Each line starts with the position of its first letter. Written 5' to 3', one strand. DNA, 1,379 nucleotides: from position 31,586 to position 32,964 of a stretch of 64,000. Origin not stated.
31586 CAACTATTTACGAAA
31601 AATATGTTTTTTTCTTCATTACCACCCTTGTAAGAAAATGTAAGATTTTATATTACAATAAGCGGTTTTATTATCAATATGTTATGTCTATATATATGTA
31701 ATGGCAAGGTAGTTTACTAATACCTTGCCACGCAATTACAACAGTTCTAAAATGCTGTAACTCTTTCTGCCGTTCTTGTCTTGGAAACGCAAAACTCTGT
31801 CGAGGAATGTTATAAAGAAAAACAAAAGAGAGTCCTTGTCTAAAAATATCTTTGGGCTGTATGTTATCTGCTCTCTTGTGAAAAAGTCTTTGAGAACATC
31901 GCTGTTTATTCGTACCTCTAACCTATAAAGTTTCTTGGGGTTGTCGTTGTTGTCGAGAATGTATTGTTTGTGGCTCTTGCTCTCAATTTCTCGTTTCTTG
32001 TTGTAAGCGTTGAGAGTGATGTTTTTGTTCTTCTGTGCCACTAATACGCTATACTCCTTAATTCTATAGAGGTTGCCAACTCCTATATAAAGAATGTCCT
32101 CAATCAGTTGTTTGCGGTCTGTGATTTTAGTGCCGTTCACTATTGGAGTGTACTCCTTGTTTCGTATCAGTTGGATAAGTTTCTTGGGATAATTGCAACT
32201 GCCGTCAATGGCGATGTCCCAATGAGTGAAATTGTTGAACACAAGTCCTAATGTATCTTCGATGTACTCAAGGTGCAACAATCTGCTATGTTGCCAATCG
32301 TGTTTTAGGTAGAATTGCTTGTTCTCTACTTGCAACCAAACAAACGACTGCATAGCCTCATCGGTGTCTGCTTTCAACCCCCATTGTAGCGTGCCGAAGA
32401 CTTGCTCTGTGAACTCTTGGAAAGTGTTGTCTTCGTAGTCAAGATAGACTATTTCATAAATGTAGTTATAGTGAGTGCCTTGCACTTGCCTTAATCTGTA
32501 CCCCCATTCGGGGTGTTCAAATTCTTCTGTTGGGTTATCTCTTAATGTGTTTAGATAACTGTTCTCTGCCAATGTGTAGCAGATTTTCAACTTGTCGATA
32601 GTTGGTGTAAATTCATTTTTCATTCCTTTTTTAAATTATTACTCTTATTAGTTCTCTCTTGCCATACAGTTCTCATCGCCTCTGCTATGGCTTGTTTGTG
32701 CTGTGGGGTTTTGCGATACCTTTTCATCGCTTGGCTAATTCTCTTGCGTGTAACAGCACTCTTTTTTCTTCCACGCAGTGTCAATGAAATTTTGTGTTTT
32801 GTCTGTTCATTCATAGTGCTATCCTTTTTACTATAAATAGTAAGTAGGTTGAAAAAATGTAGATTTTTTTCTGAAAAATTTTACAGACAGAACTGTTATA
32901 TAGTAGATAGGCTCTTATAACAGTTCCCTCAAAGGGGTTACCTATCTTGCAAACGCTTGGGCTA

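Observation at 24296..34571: Tandem accretion of small integrative elements at the 3' end of the guaA-like gene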

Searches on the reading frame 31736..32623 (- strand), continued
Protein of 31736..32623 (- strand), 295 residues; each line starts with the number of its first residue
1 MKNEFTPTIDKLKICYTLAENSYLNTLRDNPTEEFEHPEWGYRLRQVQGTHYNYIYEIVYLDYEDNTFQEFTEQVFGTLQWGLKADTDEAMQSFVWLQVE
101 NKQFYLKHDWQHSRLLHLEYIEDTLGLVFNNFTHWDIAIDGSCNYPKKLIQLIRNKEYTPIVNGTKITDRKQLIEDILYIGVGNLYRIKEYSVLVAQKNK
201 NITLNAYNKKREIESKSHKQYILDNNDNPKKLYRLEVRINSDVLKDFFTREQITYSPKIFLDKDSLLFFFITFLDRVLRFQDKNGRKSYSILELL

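Call 64: find_related_loci(query=A1, collection=viral_contigs, flank=10000)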
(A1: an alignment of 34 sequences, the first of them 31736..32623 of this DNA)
Query A1 (295 aa) in viral_contigs; peptide patterns used: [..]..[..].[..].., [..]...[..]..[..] (x = any residue, [..] = any of these).
30 stretches matched a pattern, but none encodes a relative of the query by tblastn (E <= 1e-3).

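Call 83: search_protein_representatives(alignment_id=A1)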
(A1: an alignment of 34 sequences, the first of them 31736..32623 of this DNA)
Query: 34 sequences, 293 profile positions. Proteins with E-value up to 0.001 (for the whole library): 431; up to 1e-10: 301; up to 1e-30: 62. The best 150 are listed.
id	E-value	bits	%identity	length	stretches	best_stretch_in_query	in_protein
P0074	2.6e-126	437.3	-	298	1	1-293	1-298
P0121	4.9e-93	328.1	-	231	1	71-293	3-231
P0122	9.1e-83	294.4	-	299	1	2-293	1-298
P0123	1.1e-65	238.3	-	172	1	122-258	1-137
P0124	2.3e-57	211.1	-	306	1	3-286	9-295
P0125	6.3e-55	203.0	-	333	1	2-285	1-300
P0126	1.0e-53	199.1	-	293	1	3-293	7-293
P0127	6.1e-52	193.2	-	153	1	80-194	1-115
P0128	8.9e-52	192.7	-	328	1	3-286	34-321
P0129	6.6e-48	180.0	-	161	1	173-293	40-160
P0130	1.4e-47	178.9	-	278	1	1-265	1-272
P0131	1.8e-46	175.3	-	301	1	3-284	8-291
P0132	1.9e-46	175.2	-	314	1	5-281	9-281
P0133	2.0e-46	175.2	-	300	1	5-288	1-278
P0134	2.8e-45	171.4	-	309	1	5-282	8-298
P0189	2.4e-29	119.1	-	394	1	87-287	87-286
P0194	7.3e-28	114.2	-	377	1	4-283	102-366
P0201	1.0e-26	110.4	-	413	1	3-293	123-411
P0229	4.2e-23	98.6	-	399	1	4-281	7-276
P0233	1.1e-22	97.2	-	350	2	83-283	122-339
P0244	1.4e-21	93.6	-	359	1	73-291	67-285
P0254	1.2e-20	90.5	-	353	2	87-292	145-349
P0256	1.7e-20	90.1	-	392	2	113-284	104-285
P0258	2.3e-20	89.6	-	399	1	88-282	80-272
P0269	1.9e-19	86.6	-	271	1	89-279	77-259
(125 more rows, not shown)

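Call 84: search_protein_families(library=pfam, proteins=[P0201, P0229, P0256, P0258, P0189, P0194, P0244, P0254, P0233, P0269], max_evalue=0.01)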
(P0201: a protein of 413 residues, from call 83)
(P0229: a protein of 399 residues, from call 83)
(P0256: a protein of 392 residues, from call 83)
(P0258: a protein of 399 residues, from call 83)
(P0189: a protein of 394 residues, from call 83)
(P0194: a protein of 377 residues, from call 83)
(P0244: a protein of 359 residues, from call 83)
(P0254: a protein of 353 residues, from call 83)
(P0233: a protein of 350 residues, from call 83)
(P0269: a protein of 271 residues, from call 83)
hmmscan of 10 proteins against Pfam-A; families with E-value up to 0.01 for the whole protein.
P0201 (413 aa): 1 family
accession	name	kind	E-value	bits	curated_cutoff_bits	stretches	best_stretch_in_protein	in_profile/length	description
PF02486.25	Rep_trans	-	0.0003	20.9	29.6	1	241-364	2-106/201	Replication initiation factor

P0229 (399 aa): 0 families

P0256 (392 aa): 0 families

P0258 (399 aa): 0 families

P0189 (394 aa): 1 family
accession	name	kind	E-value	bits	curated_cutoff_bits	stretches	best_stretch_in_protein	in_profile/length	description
PF24951.3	LisH_PAC1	-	0.0013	18.9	27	1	243-263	13-33/36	PAC1 LisH domain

P0194 (377 aa): 0 families

P0244 (359 aa): 1 family
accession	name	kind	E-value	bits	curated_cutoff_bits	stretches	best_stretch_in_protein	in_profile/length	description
PF18555.7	MobL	-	0.0086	15.6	28.5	0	154-235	81-159/383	MobL relaxases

P0254 (353 aa): 0 families

P0233 (350 aa): 1 family
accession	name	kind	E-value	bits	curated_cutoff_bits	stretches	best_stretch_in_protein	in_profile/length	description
PF02486.25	Rep_trans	-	4e-06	27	29.6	1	173-298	6-113/201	Replication initiation factor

P0269 (271 aa): 0 families
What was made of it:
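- On Rep_trans (PF02486) rolling-circle initiators: The best distant relative scores 27.0 bits against 29.6 (call 84).
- Distant relatives reach Rep_trans at E 4e-6 (call 84).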

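Call 102: find_encoding_contigs(protein=P0003, flank=10000, max_places=3)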
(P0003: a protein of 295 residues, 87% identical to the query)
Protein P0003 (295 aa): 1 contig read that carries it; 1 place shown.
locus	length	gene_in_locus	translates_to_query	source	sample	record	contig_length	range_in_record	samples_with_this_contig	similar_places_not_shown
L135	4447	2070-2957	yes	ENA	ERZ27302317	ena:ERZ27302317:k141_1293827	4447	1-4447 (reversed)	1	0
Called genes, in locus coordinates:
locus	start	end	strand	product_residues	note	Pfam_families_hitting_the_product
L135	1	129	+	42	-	?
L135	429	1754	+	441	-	PF13102:Phage_int_SAM_5, PF00589:Phage_integrase (weak)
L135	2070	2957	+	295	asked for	-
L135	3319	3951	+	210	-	PF00239:Resolvase, PF02796:HTH_7 (weak)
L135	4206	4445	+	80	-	?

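Call 103: find_encoding_contigs(protein=P0012, flank=10000, max_places=3)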
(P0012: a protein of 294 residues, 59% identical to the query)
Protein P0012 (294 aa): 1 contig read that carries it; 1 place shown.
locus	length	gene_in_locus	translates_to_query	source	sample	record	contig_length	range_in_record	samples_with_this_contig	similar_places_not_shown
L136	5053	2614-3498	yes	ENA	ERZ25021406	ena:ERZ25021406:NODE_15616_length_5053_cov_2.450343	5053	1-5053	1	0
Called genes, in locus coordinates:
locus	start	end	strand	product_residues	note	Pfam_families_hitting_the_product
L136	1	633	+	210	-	?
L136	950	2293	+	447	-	PF13102:Phage_int_SAM_5, PF00589:Phage_integrase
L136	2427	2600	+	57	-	-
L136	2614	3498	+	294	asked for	-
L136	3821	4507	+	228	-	PF00239:Resolvase, PF02796:HTH_7 (weak)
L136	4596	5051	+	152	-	?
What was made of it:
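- The short contigs I checked are broken integrated copies (calls 102, 103).
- Tried and rejected: Two short contigs that might have been circular forms are broken integrated copies (calls 102, 103).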

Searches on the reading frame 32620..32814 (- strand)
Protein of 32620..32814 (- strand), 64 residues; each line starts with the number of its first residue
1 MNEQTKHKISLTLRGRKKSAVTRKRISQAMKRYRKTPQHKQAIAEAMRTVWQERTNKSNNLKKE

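Call 7: search_protein_families(library=pfam, proteins=[window:32620-32814:-], max_evalue=0.01)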
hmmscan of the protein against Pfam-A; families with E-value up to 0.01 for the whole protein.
window:32620-32814:- (64 aa): 0 families

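Call 15: search_protein_families(library=phrogs, proteins=[window:32620-32814:-], max_evalue=0.01)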
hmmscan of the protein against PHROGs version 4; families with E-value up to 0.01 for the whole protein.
window:32620-32814:- (64 aa): 1 family
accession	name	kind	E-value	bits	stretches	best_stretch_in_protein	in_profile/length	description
phrog_314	-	DNA, RNA and nucleotide metabolism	0.00039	20.5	1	8-60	279-324/574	homing endonuclease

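Call 16: search_protein_families(library=ncbifam, proteins=[window:32620-32814:-], max_evalue=0.01)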
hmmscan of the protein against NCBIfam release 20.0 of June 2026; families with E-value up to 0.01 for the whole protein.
window:32620-32814:- (64 aa): 0 families

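Call 54: search_protein_families(library=padloc, proteins=[window:32620-32814:-], max_evalue=0.01)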
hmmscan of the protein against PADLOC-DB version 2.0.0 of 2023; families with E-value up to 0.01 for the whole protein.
window:32620-32814:- (64 aa): 0 families

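Call 67: search_protein_families(library=pfam, alignment_id=A3, max_evalue=10)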
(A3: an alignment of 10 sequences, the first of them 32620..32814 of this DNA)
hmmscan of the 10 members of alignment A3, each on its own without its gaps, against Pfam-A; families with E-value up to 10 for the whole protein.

A. member 1, window:32620-32814:- (64 aa): 3 families
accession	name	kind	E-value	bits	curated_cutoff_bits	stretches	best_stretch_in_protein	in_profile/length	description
PF21775.3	PutA_1st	-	0.038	13.9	27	1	21-46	3-30/33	PutA, RHH domain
PF07460.16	NUMOD3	-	0.13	12.7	20.4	2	3-16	6-19/37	NUMOD3 motif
PF00339.34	Arrestin_N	-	0.54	10.7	24.9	1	6-63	32-91/148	Arrestin (or S-antigen), N-terminal domain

B. families by the number of members that match (of 10 scanned): 8 families
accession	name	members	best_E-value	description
PF07460.16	NUMOD3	8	0.00014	NUMOD3 motif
PF21775.3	PutA_1st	2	0.038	PutA, RHH domain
PF12008.13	EcoR124_C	1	0.02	Type I restriction and modification enzyme - subunit R C terminal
PF22047.1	RecJ_C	1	0.087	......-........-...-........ exonuclease RecJ C-terminal domain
PF00665.32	rve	1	0.17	Integrase core domain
PF16509.11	KORA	1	0.19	TrfB plasmid transcriptional repressor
PF00339.34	Arrestin_N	1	0.54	Arrestin (or S-antigen), N-terminal domain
PF00356.27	LacI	1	0.93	Bacterial regulatory proteins, lacI family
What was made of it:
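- On NUMOD3 DNA-binding motif: 8 of 10 homologues match, best E 1.4e-4 (call 67).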
